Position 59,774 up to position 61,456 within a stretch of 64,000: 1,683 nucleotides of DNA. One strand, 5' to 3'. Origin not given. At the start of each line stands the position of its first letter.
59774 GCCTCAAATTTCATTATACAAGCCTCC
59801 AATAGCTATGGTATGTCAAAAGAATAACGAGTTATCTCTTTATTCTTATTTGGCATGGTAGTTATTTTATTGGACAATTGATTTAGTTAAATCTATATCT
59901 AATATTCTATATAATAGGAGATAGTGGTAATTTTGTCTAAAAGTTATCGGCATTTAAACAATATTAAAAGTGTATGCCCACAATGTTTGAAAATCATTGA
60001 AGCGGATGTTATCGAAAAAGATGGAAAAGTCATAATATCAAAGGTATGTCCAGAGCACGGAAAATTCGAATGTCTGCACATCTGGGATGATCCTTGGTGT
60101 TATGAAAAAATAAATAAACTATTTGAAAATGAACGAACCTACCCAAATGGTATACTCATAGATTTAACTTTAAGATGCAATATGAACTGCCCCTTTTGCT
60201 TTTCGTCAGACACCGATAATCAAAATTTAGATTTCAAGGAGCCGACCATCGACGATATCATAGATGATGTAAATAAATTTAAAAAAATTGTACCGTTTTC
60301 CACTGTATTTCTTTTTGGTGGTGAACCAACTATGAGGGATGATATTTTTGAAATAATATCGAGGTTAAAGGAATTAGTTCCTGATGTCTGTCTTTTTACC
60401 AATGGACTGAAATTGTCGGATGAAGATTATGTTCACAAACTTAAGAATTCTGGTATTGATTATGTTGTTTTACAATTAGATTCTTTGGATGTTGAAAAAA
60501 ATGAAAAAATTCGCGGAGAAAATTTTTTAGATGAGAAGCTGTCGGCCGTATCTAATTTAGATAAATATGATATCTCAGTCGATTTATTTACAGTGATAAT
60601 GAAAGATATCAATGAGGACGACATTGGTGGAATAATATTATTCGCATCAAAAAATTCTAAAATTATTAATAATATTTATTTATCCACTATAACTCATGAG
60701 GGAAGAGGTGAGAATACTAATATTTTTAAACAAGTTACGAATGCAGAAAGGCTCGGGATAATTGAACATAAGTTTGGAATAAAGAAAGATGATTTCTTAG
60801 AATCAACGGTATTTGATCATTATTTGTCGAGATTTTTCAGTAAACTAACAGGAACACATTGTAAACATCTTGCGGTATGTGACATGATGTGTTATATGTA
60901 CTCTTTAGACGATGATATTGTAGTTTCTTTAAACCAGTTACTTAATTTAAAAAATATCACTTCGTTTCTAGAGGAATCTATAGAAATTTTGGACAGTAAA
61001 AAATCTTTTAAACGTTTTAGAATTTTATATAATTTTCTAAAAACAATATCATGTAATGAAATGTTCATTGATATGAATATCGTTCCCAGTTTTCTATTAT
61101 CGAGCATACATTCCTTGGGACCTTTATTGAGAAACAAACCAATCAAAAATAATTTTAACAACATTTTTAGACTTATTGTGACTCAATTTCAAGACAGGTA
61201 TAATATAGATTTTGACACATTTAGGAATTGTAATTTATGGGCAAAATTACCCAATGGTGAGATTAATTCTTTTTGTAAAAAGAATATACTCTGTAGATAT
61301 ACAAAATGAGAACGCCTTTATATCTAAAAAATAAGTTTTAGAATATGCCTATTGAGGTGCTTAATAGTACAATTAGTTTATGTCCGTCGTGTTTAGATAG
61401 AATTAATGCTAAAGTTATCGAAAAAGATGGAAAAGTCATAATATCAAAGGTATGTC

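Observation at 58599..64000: Four tandem zinc-ribbon radical SAM genes, tentatively Tes/GDGT-MAS-like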

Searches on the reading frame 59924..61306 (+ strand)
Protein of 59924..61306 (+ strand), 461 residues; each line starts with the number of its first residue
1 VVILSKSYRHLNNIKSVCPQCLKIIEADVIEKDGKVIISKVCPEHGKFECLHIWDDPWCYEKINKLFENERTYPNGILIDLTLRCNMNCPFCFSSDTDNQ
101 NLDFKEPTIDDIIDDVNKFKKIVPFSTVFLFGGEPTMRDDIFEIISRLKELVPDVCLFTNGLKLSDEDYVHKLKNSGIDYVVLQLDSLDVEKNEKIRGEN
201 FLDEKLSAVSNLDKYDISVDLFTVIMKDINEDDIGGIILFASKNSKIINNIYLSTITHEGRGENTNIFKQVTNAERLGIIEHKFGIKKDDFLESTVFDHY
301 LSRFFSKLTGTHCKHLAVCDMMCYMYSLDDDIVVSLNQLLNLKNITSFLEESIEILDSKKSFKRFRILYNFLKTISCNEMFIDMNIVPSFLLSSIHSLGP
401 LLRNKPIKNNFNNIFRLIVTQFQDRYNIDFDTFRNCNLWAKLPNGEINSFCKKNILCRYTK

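Call 6: search_protein_families(library=pfam, proteins=[window:59924-61306:+], max_evalue=0.01)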
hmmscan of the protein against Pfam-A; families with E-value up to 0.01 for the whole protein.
window:59924-61306:+ (461 aa): 4 families
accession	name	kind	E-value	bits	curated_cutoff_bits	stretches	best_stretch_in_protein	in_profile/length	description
PF04055.27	Radical_SAM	-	7e-26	91.8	29.5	1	81-240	3-165/166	Radical SAM superfamily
PF23545.1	Zn_ribbon_HMPTM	-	4.6e-16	58.5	27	1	12-51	3-42/45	HMPTM N-terminal zinc ribbon domain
PF13353.11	Fer4_12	-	2e-06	28.6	22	1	85-166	15-96/137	4Fe-4S single cluster domain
PF02069.22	Metallothio_Pro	-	0.005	17.4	33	0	13-44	4-36/51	Prokaryotic metallothionein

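Call 7: search_protein_families(library=ncbifam, proteins=[window:59924-61306:+], max_evalue=0.01)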
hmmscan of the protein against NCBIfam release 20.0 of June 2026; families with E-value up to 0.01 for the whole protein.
window:59924-61306:+ (461 aa): 61 families (the best 25 are shown)
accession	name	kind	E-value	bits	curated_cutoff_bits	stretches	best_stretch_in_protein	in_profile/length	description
NF045702.1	rSAM_GDGT_ether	equivalog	1.6e-65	221.6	450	2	78-459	89-474/486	tetraether lipid synthase Tes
NF045646.2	rSAM_Se_TrsS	equivalog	1.7e-54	185.1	490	2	76-294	87-307/441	radical SAM (seleno)protein TrsS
NF045703.1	rSAM_Tes_intein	exception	7.4e-30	103.5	1700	2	105-457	622-981/1040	tetraether lipid synthase Tes, intein-containing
NF001199.0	PRK00164.2-1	equivalog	5.4e-28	98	231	1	77-259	14-193/308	GTP 3',8-cyclase MoaA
TIGR02666.1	moaA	equivalog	5e-26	91.5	284.05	1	79-269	14-208/336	GTP 3',8-cyclase MoaA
TIGR02668.1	moaA_archaeal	equivalog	9.6e-26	90.5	325.25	1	78-256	13-189/303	GTP 3',8-cyclase MoaA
TIGR04051.1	rSAM_NirJ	equivalog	1.2e-23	83.7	515.45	1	79-265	6-185/354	heme d1 biosynthesis radical SAM protein NirJ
TIGR04317.1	W_rSAM_matur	equivalog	2.2e-20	73.1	380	1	77-214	6-138/349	tungsten cofactor oxidoreductase radical SAM maturase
TIGR04055.1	rSAM_NirJ2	equivalog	2.1e-19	70.3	500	1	82-264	7-182/326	putative heme d1 biosynthesis radical SAM protein NirJ2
TIGR04054.1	rSAM_NirJ1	equivalog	7.9e-18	64.2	650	1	78-276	39-229/387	putative heme d1 biosynthesis radical SAM protein NirJ1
NF050035.1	rSAM_WgK_link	exception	2.8e-17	62.8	650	1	73-269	7-197/367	radical SAM/SPASM peptide maturase WgkB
TIGR04545.1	rSAM_ahbD_hemeb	equivalog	3.7e-17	62.8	500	1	80-283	5-201/339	heme b synthase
TIGR02109.1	PQQ_syn_pqqE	equivalog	3.8e-17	62.3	381.35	1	73-242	5-170/358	pyrroloquinoline quinone biosynthesis protein PqqE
TIGR04546.1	rSAM_ahbC_deAc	equivalog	2.6e-15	56.1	650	1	78-264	42-221/390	12,18-didecarboxysiroheme deacetylase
NF038283.1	viperin_w_prok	equivalog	2.8e-15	56.3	180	1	81-198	8-128/281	viperin family antiviral radical SAM protein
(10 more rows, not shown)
